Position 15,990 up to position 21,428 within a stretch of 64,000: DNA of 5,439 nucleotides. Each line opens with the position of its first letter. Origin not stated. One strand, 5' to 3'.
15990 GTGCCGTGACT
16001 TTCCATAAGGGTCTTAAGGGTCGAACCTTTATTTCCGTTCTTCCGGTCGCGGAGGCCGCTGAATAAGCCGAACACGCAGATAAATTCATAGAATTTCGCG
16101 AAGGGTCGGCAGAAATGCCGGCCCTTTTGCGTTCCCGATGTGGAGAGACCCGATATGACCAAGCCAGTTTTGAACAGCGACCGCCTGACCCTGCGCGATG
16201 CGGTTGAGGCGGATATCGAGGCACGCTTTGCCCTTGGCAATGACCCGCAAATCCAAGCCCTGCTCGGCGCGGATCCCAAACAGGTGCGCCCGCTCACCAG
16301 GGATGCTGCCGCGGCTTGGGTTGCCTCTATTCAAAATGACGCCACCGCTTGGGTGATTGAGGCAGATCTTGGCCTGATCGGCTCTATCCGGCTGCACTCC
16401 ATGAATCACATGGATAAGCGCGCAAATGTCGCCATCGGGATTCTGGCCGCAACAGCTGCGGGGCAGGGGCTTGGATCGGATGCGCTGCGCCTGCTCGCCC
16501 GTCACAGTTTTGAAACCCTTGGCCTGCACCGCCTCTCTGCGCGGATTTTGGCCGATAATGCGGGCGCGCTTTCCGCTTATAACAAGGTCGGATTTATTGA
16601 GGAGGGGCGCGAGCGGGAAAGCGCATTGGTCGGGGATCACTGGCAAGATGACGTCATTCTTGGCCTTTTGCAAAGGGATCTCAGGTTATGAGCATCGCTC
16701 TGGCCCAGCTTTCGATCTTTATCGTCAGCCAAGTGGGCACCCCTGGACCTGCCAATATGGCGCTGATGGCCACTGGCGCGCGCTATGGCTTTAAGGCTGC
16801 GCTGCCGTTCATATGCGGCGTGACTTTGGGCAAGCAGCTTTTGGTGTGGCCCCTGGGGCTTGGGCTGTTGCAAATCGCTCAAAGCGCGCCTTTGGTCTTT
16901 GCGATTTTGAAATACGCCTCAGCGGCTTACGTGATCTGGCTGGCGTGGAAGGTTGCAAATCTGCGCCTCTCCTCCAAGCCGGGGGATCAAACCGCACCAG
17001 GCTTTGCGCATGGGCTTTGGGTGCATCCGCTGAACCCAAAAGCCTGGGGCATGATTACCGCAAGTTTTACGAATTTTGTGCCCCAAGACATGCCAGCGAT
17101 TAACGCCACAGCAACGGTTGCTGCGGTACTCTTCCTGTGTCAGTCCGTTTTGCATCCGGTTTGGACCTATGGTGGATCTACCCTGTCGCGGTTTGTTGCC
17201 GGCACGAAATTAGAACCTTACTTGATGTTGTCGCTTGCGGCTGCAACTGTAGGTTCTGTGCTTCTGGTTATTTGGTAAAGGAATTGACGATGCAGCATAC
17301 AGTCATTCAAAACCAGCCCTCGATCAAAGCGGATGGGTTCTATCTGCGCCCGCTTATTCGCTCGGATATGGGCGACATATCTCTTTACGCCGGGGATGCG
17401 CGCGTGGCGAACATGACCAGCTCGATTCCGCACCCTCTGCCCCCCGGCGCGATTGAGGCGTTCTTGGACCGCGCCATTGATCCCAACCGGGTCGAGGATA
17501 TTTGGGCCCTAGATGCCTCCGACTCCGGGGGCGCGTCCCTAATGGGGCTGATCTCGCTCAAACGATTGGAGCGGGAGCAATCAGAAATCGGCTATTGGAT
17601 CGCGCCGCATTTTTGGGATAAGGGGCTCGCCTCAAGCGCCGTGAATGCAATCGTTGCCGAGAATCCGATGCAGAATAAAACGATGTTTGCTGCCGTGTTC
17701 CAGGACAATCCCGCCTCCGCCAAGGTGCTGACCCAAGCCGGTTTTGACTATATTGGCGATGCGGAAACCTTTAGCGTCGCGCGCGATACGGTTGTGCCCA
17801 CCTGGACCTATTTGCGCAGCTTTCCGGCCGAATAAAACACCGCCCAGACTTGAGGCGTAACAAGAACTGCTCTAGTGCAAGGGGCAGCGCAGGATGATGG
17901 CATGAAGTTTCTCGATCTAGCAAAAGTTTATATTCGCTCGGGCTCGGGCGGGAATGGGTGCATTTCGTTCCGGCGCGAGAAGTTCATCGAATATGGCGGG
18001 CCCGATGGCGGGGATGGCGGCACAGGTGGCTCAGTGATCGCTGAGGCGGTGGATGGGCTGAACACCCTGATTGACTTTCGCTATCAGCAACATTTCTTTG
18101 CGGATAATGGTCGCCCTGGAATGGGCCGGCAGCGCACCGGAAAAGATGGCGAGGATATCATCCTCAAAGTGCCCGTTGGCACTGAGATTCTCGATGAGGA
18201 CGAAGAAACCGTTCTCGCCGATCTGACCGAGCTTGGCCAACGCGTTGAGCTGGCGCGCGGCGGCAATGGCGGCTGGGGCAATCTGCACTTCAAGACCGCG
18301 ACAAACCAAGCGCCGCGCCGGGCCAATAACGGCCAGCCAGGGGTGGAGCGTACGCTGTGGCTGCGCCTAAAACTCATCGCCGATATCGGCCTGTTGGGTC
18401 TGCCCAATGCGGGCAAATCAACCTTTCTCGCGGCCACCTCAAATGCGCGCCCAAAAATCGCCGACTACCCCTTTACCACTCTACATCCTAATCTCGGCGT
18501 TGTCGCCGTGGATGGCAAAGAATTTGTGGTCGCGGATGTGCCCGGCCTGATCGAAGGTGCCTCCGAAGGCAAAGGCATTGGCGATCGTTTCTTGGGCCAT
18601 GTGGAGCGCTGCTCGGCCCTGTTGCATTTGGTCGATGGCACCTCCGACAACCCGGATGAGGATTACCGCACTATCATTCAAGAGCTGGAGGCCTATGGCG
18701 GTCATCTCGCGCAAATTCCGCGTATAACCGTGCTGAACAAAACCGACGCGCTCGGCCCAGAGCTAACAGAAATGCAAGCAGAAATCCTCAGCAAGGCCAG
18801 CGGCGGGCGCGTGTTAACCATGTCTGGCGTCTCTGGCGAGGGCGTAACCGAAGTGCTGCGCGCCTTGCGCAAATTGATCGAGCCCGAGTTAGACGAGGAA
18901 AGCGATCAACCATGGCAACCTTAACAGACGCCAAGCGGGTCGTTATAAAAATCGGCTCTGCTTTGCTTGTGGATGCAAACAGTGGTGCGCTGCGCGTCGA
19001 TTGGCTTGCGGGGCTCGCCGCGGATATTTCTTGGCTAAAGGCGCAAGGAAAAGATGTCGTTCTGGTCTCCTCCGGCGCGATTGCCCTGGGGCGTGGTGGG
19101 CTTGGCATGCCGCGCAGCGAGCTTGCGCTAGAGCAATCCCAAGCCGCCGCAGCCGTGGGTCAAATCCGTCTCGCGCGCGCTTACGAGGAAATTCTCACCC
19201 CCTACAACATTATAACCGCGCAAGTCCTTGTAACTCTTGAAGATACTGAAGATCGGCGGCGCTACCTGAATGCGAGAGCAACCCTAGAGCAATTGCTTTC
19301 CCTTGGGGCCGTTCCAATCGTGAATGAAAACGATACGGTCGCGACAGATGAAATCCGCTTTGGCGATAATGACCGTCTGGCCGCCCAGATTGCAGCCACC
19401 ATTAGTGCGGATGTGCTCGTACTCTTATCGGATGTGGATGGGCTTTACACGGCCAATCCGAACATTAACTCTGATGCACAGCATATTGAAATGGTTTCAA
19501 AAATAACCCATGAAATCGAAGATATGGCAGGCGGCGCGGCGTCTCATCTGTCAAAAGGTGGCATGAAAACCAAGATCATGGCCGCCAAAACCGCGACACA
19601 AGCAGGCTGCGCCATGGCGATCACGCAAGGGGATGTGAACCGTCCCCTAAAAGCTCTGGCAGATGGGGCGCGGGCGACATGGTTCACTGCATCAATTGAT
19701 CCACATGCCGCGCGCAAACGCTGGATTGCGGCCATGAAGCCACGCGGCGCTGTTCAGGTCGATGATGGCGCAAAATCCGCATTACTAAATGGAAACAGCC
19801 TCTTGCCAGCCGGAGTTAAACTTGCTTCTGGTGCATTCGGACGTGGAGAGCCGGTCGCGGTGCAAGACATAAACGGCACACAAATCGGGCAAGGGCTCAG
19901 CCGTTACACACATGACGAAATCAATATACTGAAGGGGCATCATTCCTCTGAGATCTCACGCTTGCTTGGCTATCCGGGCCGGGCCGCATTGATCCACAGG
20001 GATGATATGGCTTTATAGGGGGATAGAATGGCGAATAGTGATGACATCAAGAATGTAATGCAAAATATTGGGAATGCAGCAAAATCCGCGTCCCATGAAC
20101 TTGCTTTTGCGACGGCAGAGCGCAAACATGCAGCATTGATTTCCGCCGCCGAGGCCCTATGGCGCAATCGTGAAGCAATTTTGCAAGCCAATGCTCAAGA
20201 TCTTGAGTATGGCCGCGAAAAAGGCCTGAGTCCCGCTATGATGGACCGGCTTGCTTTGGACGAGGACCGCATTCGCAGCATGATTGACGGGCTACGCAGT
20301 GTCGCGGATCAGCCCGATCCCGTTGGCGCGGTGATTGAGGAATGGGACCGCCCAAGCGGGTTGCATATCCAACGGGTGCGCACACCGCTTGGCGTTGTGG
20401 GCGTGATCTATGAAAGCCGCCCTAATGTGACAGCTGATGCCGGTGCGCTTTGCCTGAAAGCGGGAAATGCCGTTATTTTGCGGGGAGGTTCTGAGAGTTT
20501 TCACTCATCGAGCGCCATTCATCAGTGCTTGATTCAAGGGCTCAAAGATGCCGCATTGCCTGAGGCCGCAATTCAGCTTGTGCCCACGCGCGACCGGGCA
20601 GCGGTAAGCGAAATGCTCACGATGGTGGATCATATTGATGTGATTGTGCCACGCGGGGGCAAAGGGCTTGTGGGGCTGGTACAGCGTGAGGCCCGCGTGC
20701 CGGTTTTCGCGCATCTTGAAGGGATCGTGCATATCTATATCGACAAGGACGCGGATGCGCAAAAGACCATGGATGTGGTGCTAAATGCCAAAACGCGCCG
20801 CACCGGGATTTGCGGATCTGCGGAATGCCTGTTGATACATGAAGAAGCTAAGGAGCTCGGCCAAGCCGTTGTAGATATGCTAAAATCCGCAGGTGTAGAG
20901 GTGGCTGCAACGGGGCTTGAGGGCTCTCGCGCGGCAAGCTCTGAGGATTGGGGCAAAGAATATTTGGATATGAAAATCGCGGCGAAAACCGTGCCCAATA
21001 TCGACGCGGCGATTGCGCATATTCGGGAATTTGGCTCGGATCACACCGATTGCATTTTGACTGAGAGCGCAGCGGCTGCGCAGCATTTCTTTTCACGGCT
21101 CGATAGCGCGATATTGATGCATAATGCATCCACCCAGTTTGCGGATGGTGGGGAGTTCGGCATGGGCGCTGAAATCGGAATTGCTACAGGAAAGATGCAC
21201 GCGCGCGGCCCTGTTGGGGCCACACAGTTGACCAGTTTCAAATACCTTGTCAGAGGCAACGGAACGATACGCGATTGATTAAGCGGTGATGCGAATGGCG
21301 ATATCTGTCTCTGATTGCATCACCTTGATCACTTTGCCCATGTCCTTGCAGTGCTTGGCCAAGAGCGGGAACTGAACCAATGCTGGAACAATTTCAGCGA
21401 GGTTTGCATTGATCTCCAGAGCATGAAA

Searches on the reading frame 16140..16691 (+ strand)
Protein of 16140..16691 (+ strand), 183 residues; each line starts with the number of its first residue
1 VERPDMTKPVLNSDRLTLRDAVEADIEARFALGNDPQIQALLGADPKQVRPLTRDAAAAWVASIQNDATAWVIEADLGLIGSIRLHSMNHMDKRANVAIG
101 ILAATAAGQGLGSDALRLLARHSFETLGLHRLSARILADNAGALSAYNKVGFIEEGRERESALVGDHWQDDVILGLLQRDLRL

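Call 53: search_protein_families(library=pfam, max_evalue=0.00001, proteins=[window:16140-16691:+])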
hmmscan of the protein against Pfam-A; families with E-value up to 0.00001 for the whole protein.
window:16140-16691:+ (183 aa): 2 families
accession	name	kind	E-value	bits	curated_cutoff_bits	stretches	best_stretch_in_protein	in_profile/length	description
PF13302.13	Acetyltransf_3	-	1.2e-22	81.6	25.4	1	15-152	1-137/138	Acetyltransferase (GNAT) domain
PF00583.31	Acetyltransf_1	-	2e-08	35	20.7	1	59-152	26-116/116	Acetyltransferase (GNAT) family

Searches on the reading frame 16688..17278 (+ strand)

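Call 53: search_protein_families(library=pfam, max_evalue=0.00001, proteins=[window:16688-17278:+])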
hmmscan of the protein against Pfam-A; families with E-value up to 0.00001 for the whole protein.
window:16688-17278:+ (196 aa): 1 family
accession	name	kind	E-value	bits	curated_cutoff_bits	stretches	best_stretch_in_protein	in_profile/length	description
PF01810.24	LysE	-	8.3e-16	58.5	25.6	1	18-178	6-169/193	LysE type translocator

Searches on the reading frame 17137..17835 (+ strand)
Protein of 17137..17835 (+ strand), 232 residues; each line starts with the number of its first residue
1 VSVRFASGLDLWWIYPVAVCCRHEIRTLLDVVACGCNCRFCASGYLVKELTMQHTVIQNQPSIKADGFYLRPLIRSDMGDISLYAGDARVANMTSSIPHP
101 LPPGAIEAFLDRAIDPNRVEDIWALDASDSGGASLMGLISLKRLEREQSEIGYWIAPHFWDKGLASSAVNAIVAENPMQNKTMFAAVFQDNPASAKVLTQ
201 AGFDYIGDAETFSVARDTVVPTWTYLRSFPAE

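Call 53: search_protein_families(library=pfam, max_evalue=0.00001, proteins=[window:17137-17835:+])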
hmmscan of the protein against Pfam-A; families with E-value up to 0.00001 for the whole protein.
window:17137-17835:+ (232 aa): 1 family
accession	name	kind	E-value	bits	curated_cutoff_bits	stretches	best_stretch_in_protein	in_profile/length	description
PF13302.13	Acetyltransf_3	-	4.9e-19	69.8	25.4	1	69-203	3-137/138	Acetyltransferase (GNAT) domain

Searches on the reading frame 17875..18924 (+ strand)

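Call 53: search_protein_families(library=pfam, max_evalue=0.00001, proteins=[window:17875-18924:+])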
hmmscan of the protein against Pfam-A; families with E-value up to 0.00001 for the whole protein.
window:17875-18924:+ (349 aa): 3 families
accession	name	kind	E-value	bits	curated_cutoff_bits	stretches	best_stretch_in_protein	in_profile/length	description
PF01018.28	GTP1_OBG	-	3.1e-61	206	27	1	14-167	2-155/155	GTP1/OBG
PF01926.29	MMR_HSR1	-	5.3e-26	91.4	21.9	1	171-289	2-113/113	50S ribosome-binding GTPase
PF02421.24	FeoB_N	-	4.4e-13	49.5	27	1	171-330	3-155/156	Ferrous iron transport protein B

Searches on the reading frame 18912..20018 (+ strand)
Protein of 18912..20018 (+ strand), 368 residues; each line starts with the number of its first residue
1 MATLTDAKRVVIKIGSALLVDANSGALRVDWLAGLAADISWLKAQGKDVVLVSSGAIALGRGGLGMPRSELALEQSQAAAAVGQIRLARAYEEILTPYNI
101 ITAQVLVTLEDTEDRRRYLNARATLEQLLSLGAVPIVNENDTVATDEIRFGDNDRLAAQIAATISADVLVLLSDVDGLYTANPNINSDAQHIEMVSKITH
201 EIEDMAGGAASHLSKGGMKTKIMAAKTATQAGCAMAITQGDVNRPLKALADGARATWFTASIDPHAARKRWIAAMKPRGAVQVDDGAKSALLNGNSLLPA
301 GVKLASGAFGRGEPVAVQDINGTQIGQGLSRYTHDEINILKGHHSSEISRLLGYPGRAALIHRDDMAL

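Call 53: search_protein_families(library=pfam, max_evalue=0.00001, proteins=[window:18912-20018:+])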
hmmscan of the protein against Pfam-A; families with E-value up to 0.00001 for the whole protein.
window:18912-20018:+ (368 aa): 2 families
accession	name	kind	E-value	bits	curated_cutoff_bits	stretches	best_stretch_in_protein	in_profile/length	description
PF00696.33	AA_kinase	-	2.3e-43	149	24.9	1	8-237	1-232/234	Amino acid kinase family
PF01472.26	PUA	-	1.9e-16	60.2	24.8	1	279-351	1-73/74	PUA domain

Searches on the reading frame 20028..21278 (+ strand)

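Call 53: search_protein_families(library=pfam, max_evalue=0.00001, proteins=[window:20028-21278:+])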
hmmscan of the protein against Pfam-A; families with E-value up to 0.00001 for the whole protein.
window:20028-21278:+ (416 aa): 1 family
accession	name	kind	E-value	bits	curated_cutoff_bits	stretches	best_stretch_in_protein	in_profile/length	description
PF00171.27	Aldedh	-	2.7e-16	59.6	23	1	14-285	34-293/461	Aldehyde dehydrogenase family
